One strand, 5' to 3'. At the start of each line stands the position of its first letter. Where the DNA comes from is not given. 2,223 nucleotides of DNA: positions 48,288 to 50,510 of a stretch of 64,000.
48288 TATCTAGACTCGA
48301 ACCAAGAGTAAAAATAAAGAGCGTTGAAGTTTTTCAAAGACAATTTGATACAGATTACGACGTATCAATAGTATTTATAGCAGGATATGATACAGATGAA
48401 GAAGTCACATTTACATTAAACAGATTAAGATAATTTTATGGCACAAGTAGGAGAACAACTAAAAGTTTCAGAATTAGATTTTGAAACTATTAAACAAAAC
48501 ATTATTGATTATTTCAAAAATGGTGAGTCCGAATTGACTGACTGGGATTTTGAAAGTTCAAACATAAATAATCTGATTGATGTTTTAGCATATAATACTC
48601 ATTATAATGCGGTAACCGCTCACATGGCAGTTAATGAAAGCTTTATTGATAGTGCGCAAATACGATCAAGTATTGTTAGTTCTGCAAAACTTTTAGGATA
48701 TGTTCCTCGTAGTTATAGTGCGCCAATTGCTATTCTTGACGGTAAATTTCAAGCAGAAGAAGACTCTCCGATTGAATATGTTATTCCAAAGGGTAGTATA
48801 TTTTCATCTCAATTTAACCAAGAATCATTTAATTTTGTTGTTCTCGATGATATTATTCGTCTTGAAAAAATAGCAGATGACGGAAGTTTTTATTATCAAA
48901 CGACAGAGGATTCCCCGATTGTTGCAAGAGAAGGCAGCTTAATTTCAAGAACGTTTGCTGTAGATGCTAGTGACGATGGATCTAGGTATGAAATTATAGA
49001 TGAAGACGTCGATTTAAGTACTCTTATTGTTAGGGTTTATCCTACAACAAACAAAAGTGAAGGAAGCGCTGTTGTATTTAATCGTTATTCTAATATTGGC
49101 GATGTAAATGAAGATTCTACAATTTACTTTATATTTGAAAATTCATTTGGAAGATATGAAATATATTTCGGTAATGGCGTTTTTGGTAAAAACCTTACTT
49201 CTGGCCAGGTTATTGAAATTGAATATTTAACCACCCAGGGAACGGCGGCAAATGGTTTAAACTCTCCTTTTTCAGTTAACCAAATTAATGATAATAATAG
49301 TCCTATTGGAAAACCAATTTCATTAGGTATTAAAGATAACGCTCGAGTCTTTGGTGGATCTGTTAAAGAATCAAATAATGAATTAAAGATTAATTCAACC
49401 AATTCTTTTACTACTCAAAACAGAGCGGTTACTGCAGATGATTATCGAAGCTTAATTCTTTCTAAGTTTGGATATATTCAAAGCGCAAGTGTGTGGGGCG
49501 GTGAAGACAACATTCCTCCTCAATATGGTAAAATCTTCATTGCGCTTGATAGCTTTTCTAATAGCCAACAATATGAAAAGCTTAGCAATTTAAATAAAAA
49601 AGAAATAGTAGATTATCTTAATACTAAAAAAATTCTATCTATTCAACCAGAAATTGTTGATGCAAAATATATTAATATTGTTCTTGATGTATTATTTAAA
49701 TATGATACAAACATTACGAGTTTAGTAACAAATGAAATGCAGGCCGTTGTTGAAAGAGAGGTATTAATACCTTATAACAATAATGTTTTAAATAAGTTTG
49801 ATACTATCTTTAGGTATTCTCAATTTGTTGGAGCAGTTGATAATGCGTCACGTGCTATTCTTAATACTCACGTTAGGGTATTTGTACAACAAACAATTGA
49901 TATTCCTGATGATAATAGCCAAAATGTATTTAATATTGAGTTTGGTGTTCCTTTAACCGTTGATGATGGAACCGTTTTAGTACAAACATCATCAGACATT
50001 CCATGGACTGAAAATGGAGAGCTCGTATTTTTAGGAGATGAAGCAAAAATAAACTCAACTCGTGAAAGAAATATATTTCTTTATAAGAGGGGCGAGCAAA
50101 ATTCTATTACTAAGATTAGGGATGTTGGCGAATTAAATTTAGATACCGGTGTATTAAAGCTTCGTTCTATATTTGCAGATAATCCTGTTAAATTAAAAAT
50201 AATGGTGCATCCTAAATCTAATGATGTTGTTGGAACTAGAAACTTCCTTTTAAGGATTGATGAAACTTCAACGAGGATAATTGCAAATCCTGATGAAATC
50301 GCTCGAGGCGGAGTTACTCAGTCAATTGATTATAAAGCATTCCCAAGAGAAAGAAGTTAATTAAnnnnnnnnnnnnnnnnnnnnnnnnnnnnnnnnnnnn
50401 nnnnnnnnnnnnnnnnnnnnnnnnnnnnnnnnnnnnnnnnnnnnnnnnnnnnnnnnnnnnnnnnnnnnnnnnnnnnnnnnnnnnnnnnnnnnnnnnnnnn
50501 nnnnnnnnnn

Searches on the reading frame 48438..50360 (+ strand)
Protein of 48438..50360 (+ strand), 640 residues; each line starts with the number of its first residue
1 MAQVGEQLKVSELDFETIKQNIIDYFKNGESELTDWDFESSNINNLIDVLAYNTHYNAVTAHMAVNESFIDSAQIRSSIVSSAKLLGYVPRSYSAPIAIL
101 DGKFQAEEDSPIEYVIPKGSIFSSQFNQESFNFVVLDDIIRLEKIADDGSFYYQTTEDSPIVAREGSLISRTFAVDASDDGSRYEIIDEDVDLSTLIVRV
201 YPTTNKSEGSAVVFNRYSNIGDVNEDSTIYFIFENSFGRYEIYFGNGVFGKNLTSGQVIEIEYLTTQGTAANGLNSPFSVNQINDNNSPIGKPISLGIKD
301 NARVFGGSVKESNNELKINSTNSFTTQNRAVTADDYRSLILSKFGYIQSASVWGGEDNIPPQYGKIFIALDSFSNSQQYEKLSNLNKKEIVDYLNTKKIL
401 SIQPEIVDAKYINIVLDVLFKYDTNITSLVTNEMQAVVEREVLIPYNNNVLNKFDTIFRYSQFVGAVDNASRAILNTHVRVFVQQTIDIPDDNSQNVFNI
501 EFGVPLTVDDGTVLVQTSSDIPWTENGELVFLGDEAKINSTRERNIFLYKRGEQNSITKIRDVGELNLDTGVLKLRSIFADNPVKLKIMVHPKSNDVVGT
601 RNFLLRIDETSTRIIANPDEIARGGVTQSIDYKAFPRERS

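Call 11: search_protein_families(library=phrogs, proteins=[window:48438-50360:+], max_evalue=0.00001)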
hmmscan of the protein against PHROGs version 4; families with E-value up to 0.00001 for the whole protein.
window:48438-50360:+ (640 aa): 4 families
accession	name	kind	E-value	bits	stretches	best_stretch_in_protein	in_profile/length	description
phrog_219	-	tail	1.4e-131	441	1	8-611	4-583/598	baseplate wedge subunit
phrog_1369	-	tail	3.4e-12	46.9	1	57-354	45-315/489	baseplate protein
phrog_10646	-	tail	6.7e-12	45.2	1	7-92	25-110/1142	baseplate wedge subunit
phrog_6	-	tail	1.2e-10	41.7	1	10-458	67-366/548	baseplate wedge subunit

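Call 13: search_dna_similar(query=window:48438-50360:+, collection=phages, mode=protein, max_rows=20)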
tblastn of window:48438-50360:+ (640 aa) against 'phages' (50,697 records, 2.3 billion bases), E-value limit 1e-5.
Records with a match: 2379; places in all: 2386; records where one place covers at least 80% of the query: 516.
Best place of each record, by identity: <60% 2379.
By first word of the organism name: Escherichia 633; Synechococcus 374; Klebsiella 318; Salmonella 192; Vibrio 126; Shigella 89; Aeromonas 79; Acinetobacter 71; Cyanophage 61; Enterobacter 59; and 51 more.
By host as written in the record: - 441; Escherichia coli 269; Klebsiella pneumoniae 110; Synechococcus 107; Synechococcus sp. 38; Escherichia coli O157:H7 35; Salmonella enterica 29; Synechococcus sp. WH7803 28; and 517 more.
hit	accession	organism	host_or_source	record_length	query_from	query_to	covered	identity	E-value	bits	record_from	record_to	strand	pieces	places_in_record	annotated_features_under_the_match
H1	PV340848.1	Synechococcus phage Sf-CH11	Synechococcus sp. WH8102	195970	8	608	94%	33.2%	5e-74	265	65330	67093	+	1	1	baseplate wedge subunit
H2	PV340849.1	Synechococcus phage Sf-CH1a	Synechococcus sp. WH8102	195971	8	608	94%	33.2%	5e-74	265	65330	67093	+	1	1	baseplate wedge subunit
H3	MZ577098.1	Methylophilales phage Melnitz-3 EXVC039M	Methylophilales_sp._H5P1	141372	4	632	98%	31.7%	1e-78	278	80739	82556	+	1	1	baseplate wedge subunit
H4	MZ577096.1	Methylophilales phage Melnitz-2 EXVC040M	Methylophilales_sp._H5P1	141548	4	632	98%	31.7%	1e-78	278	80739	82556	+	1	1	baseplate wedge subunit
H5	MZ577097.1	Methylophilales phage Melnitz EXVC044M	Methylophilales_sp._H5P1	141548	4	632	98%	31.7%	1e-78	278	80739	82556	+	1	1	baseplate wedge subunit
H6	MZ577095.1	Methylophilales phage Melnitz-1 EXVC043M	Methylophilales_sp._H5P1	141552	4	632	98%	31.7%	1e-78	278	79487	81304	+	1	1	baseplate wedge subunit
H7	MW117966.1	Synechococcus phage S-H9-1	Synechococcus sp. MW02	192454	9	616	95%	32.4%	2e-70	254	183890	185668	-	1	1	baseplate wedge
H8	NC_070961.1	Synechococcus phage S-H9-1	Synechococcus sp. MW02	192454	9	616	95%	32.4%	2e-70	254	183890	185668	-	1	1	baseplate wedge subunit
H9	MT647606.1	Pelagibacter phage Mosig EXVC030M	Candidatus Pelagibacter ubique HTCC1062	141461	1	632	99%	31.1%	2e-68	248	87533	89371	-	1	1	putative baseplate J domain protein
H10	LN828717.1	Synechococcus phage S-PM2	-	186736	8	608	94%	32.6%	2e-67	245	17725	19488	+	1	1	gp6: baseplate wedge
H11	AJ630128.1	Synechococcus phage S-PM2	Synechococcus sp. SynWH7803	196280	8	608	94%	32.6%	2e-67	245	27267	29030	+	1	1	gp6: baseplate wedge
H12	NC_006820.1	Synechococcus phage S-PM2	Synechococcus sp. SynWH7803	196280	8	608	94%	32.6%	2e-67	245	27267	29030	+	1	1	gp6: baseplate wedge subunit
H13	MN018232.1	Synechococcus phage S-B43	Synechococcus sp. MW02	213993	9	616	95%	32.2%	3e-72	260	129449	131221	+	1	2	baseplate wedge subunit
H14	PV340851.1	Synechococcus phage Sf-CH3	Synechococcus sp. WH8102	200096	8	608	94%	32.6%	1e-71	258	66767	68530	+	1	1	baseplate wedge subunit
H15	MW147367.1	Synechococcus phage S-H9-2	Synechococcus sp. WH 8102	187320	8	608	94%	32.4%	1e-68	249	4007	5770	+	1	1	baseplate wedge subunit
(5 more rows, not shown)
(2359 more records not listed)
